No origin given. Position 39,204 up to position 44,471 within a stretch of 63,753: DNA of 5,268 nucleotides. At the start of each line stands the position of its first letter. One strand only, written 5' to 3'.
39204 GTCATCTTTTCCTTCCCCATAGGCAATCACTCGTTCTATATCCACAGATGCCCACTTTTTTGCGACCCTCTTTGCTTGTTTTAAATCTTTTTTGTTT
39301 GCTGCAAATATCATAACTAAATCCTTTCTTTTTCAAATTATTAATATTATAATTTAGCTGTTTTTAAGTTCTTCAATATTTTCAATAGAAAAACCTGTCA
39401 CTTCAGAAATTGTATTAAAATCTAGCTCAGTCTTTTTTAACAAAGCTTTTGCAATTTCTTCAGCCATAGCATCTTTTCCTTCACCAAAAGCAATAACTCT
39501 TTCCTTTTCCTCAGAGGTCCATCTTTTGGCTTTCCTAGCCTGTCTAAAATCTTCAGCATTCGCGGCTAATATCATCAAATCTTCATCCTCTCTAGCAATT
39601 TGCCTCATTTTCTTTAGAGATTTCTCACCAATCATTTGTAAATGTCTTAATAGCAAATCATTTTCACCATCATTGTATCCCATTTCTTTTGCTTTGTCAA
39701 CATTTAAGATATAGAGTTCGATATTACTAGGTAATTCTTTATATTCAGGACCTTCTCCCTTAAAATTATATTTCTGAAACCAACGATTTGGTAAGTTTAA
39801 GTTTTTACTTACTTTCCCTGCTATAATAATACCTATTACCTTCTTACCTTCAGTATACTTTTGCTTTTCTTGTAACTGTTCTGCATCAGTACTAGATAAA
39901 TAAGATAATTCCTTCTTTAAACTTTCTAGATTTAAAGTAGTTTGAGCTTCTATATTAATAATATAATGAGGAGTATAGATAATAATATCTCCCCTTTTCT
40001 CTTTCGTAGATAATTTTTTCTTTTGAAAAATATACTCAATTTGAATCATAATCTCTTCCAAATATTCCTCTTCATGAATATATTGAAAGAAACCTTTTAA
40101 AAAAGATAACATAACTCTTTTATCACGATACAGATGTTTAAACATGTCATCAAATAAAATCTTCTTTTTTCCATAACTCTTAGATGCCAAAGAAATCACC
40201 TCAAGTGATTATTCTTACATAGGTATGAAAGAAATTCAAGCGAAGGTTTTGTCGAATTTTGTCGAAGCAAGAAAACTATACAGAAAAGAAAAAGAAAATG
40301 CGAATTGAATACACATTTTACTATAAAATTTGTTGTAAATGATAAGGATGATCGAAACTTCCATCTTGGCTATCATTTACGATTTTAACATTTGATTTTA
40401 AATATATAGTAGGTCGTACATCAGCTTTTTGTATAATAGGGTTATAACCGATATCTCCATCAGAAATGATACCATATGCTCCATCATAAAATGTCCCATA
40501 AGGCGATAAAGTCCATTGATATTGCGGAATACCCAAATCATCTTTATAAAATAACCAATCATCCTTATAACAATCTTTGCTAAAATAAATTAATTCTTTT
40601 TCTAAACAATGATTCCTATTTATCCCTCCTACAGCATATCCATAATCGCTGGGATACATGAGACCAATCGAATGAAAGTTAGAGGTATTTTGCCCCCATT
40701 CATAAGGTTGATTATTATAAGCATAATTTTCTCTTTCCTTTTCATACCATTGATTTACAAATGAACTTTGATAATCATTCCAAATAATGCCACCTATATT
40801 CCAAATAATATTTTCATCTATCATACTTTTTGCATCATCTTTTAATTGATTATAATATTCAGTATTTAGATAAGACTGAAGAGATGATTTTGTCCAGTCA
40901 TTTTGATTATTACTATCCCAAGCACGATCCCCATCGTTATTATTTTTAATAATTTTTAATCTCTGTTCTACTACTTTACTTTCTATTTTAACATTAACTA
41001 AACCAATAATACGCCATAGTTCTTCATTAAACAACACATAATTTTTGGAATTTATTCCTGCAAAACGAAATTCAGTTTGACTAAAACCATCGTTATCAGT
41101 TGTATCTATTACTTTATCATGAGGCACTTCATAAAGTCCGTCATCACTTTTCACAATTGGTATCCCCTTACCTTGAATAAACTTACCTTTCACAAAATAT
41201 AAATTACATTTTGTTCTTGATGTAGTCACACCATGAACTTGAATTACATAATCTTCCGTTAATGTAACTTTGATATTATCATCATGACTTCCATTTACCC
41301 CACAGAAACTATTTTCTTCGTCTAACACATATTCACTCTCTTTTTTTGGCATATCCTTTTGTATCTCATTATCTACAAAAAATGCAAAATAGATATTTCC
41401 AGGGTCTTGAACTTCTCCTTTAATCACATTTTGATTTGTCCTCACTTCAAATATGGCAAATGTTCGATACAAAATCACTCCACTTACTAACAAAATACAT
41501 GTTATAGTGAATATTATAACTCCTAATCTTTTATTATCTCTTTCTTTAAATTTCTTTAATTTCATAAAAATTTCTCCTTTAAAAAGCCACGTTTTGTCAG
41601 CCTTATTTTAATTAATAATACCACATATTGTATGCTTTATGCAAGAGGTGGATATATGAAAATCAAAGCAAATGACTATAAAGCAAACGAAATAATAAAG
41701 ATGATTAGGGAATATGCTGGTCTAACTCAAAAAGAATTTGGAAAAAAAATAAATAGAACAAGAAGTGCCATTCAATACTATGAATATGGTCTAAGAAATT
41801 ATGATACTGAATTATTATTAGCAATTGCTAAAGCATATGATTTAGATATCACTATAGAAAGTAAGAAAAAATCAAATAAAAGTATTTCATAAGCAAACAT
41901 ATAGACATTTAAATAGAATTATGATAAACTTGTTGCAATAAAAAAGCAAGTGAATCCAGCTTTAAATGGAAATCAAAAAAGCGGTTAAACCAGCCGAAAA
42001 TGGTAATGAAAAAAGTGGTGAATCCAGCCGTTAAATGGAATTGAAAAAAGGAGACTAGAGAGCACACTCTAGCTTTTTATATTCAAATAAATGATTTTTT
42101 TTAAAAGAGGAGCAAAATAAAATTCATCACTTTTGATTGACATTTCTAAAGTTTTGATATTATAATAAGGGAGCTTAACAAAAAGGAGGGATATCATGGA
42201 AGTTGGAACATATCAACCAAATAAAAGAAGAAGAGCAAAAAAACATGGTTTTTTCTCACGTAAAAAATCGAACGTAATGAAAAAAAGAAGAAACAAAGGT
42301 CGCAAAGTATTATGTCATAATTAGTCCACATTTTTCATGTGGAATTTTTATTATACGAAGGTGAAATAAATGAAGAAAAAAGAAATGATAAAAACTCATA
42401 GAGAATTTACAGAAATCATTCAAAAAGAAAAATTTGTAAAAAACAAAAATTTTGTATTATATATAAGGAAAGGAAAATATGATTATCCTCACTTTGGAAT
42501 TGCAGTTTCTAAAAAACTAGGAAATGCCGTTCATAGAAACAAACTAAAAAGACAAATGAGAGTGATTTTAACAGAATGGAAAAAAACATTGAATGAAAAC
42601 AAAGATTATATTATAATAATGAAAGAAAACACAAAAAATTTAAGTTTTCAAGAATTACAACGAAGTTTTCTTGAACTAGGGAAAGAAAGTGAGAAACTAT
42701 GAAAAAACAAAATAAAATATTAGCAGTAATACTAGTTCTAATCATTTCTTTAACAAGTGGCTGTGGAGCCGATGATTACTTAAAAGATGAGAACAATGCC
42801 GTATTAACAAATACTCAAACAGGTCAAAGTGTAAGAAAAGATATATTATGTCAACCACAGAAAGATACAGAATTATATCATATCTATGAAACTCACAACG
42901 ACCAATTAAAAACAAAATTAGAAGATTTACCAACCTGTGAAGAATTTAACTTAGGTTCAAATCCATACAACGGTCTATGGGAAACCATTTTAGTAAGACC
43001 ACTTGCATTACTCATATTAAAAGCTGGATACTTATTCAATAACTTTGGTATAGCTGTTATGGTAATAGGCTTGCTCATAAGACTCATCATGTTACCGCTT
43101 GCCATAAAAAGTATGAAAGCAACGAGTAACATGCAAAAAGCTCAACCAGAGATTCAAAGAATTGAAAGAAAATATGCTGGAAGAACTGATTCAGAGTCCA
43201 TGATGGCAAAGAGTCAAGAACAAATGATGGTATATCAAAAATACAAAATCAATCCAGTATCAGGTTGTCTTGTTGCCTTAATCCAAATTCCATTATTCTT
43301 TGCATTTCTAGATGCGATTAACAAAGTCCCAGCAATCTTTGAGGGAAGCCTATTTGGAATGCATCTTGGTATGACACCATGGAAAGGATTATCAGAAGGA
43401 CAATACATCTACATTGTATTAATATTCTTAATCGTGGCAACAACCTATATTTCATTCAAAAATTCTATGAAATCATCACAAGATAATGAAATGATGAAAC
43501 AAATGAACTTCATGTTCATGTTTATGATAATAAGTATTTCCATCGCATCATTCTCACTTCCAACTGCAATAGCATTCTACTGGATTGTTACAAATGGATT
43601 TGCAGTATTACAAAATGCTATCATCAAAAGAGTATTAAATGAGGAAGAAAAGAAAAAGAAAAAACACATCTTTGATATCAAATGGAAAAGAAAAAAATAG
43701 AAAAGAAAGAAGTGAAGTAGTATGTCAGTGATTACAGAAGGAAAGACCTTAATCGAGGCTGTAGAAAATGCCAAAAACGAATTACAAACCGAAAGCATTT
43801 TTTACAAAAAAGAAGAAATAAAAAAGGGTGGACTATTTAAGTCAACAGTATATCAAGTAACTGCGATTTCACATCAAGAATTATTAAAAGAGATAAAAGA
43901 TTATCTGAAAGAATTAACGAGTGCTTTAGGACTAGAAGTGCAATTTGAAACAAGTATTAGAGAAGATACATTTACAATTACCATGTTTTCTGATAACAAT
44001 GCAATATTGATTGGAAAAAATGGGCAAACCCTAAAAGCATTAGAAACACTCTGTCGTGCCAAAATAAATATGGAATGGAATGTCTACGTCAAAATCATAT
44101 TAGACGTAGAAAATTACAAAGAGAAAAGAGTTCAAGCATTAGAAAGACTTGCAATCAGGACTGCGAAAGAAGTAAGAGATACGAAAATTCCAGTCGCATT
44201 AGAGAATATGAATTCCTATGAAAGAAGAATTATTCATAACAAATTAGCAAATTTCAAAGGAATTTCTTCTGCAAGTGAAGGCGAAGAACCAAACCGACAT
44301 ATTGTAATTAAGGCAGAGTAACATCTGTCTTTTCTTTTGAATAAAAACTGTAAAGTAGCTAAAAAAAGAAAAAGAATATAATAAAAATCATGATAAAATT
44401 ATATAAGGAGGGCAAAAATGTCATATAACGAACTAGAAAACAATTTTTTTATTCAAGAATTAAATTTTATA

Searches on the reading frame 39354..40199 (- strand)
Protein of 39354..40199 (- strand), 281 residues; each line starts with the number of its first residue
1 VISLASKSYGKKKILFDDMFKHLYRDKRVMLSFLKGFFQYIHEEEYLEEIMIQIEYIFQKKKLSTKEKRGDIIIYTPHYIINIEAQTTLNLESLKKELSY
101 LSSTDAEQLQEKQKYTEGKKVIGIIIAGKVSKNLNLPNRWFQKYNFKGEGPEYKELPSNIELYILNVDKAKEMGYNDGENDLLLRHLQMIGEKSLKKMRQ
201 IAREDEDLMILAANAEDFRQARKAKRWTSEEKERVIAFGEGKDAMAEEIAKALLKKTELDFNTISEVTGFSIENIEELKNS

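Call 7: search_protein_families(library=pfam, proteins=[window:39354-40199:-])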
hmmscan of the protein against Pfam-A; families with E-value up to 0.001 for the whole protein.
window:39354-40199:- (281 aa): 1 family
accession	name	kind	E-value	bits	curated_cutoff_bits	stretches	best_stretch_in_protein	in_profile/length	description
PF12784.13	PDDEXK_2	-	3e-09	37.4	27.4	1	20-234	7-217/229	PD-(D/E)XK nuclease family transposase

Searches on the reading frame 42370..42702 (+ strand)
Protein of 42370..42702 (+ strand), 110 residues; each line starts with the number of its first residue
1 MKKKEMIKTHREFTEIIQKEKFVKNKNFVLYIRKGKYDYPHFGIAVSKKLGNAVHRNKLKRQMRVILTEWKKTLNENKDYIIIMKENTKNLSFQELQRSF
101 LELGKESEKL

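Call 7: search_protein_families(library=pfam, proteins=[window:42370-42702:+])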
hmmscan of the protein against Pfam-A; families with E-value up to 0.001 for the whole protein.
window:42370-42702:+ (110 aa): 1 family
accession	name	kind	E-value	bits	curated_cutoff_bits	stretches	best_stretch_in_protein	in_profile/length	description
PF00825.24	Ribonuclease_P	-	5.4e-27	94.4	22.3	1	1-103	1-104/109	Ribonuclease P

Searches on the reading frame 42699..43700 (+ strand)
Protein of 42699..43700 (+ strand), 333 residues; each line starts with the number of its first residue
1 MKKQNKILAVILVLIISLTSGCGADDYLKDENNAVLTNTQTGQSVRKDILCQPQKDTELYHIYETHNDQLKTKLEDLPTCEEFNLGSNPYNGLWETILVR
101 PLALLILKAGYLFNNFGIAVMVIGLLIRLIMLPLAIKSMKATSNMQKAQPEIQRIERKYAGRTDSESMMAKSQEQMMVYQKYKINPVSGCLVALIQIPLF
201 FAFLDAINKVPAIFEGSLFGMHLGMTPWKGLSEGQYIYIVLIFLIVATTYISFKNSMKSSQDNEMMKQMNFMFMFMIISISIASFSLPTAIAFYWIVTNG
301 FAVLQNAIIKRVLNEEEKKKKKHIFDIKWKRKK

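Call 7: search_protein_families(library=pfam, proteins=[window:42699-43700:+])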
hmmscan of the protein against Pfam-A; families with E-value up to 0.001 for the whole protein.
window:42699-43700:+ (333 aa): 1 family
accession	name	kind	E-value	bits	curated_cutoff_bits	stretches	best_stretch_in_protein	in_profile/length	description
PF02096.25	60KD_IMP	-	3.7e-37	128.3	35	1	116-311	1-163/163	60Kd inner membrane protein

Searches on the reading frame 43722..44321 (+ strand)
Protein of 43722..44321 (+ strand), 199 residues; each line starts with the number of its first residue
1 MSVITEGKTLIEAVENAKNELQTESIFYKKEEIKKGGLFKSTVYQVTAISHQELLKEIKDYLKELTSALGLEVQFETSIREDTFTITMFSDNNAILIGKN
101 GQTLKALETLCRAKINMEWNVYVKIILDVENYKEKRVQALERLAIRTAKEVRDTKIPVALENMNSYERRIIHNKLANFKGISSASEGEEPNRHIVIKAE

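Call 7: search_protein_families(library=pfam, proteins=[window:43722-44321:+])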
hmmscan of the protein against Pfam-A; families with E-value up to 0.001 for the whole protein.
window:43722-44321:+ (199 aa): 3 families
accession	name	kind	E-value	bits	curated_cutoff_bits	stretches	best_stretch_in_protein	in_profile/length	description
PF01424.28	R3H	-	1.7e-19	70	26.8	1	139-197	2-59/60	R3H domain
PF13083.13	KH_KhpA-B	-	5.1e-10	39.6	32.1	1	58-122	4-69/73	KhpA/KhpB, KH domain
PF07650.23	KH_2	-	3.1e-05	24.1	22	1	80-131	23-75/78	KH domain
